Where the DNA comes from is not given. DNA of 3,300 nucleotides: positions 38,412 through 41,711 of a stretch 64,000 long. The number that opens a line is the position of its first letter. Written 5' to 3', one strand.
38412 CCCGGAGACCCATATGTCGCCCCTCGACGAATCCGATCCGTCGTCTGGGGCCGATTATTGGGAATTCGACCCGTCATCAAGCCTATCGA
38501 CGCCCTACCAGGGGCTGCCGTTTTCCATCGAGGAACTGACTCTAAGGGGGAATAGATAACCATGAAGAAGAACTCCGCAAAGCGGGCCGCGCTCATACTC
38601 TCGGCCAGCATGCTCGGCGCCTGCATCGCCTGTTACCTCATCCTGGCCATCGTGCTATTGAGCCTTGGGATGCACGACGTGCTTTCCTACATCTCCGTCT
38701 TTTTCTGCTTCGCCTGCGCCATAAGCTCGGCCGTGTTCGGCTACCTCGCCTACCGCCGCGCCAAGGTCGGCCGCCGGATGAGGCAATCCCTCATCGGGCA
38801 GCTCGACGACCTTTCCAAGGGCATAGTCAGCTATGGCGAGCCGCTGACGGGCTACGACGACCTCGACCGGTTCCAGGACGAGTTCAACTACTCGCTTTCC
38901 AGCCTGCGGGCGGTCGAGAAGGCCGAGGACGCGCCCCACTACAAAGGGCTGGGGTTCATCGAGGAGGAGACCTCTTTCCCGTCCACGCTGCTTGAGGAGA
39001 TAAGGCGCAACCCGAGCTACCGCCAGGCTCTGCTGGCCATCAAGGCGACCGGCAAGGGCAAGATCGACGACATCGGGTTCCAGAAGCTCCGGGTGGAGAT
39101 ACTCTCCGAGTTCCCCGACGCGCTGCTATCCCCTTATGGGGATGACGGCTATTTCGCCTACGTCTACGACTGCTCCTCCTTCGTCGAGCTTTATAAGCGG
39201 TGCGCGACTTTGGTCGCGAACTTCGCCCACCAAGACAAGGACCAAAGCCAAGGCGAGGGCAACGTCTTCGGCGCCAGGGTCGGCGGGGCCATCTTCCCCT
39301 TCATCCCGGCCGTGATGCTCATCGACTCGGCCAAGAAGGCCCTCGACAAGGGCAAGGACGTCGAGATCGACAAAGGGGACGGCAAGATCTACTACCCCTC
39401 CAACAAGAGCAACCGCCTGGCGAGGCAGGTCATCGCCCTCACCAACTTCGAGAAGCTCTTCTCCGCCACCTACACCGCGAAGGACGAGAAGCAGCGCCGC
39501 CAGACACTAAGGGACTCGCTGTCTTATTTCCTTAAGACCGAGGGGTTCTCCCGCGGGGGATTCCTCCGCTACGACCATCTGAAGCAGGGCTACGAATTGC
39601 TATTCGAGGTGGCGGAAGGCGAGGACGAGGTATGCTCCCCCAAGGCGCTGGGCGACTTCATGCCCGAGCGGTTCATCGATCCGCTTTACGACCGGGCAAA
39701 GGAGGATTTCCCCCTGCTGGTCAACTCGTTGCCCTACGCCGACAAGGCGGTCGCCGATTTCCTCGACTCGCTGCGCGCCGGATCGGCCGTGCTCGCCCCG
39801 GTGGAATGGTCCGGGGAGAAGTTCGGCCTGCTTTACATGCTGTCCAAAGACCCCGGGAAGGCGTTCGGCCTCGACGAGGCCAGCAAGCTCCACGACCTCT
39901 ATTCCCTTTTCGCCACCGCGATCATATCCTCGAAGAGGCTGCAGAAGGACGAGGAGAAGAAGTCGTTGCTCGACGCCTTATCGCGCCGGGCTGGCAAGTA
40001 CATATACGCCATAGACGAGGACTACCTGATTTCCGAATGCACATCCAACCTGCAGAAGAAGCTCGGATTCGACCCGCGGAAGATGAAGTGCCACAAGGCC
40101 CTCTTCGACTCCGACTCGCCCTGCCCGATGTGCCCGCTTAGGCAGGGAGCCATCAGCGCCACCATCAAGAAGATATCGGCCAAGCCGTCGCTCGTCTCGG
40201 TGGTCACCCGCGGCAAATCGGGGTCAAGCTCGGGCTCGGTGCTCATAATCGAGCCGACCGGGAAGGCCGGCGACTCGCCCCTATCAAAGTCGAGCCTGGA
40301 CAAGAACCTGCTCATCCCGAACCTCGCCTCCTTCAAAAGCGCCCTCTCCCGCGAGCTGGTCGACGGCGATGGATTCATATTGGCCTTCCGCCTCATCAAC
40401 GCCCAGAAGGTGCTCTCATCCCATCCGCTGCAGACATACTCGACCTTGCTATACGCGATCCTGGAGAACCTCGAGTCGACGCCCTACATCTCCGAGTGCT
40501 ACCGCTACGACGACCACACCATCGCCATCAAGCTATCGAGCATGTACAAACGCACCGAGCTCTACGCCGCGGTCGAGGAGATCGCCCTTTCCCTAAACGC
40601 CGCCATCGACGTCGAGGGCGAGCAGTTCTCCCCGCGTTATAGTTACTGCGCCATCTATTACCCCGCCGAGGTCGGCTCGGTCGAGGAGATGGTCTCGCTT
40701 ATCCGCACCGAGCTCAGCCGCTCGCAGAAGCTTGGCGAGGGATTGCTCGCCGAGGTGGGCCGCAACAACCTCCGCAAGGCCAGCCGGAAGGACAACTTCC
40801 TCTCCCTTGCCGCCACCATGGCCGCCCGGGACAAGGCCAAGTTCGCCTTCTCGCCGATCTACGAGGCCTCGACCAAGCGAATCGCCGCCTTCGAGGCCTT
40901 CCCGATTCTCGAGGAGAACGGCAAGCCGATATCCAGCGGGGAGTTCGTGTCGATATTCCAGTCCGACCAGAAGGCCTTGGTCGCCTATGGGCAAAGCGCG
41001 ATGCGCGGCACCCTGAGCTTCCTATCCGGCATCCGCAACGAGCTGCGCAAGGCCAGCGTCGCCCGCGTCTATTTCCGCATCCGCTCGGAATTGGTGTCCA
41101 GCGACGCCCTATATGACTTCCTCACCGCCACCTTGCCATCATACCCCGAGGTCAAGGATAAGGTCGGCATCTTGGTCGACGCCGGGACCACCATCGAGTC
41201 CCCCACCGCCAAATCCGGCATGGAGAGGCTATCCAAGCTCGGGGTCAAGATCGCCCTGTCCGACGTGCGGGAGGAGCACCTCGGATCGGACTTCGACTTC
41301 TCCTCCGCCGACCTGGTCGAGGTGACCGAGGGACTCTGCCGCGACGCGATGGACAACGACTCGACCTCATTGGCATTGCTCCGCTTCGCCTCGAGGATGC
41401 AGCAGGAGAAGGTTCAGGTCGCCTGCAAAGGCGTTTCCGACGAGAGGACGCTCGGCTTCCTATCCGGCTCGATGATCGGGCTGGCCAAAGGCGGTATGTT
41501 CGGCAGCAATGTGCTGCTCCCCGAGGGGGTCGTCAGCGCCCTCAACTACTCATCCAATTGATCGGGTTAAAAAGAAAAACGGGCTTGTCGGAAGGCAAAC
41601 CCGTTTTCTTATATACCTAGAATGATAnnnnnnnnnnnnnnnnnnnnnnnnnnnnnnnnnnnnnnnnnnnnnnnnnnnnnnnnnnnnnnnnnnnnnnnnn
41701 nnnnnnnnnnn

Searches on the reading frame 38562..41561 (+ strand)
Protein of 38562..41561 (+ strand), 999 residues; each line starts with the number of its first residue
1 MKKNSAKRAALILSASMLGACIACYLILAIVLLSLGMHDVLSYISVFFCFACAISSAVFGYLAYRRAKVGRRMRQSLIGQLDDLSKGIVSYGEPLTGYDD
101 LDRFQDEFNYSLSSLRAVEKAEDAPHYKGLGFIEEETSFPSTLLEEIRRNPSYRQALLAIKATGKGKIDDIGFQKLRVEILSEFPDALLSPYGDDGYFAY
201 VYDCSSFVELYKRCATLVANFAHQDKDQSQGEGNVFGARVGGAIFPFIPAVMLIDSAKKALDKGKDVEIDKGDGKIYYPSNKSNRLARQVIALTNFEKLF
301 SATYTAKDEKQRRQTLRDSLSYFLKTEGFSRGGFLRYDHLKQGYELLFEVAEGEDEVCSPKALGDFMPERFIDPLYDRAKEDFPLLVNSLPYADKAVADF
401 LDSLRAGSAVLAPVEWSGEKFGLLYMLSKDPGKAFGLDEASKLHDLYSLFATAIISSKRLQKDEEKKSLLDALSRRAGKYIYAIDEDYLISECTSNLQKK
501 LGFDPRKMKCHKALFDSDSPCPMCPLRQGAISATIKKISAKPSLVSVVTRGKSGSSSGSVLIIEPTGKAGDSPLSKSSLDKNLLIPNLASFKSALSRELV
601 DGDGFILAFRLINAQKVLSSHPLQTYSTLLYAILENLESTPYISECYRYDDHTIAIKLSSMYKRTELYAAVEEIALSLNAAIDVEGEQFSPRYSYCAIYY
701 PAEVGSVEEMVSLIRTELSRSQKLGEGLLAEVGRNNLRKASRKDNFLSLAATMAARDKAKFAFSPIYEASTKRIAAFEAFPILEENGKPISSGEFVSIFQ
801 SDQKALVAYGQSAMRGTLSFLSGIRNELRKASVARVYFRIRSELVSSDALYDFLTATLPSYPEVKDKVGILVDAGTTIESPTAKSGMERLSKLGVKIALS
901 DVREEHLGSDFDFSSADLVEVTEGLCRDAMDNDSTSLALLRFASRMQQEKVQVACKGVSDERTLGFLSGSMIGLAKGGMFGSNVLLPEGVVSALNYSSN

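Call 9: search_protein_families(library=pfam, proteins=[window:38562-41561:+], max_evalue=0.01)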
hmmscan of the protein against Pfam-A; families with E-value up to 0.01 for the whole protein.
window:38562-41561:+ (999 aa): 1 family
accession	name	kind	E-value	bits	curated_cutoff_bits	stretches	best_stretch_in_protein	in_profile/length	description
PF00563.25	EAL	-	3.2e-09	37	31.3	1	755-976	9-229/236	EAL domain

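Call 10: search_protein_families(library=ncbifam, proteins=[window:38562-41561:+], max_evalue=0.01)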
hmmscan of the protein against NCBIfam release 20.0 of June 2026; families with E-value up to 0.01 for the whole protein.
window:38562-41561:+ (999 aa): 0 families
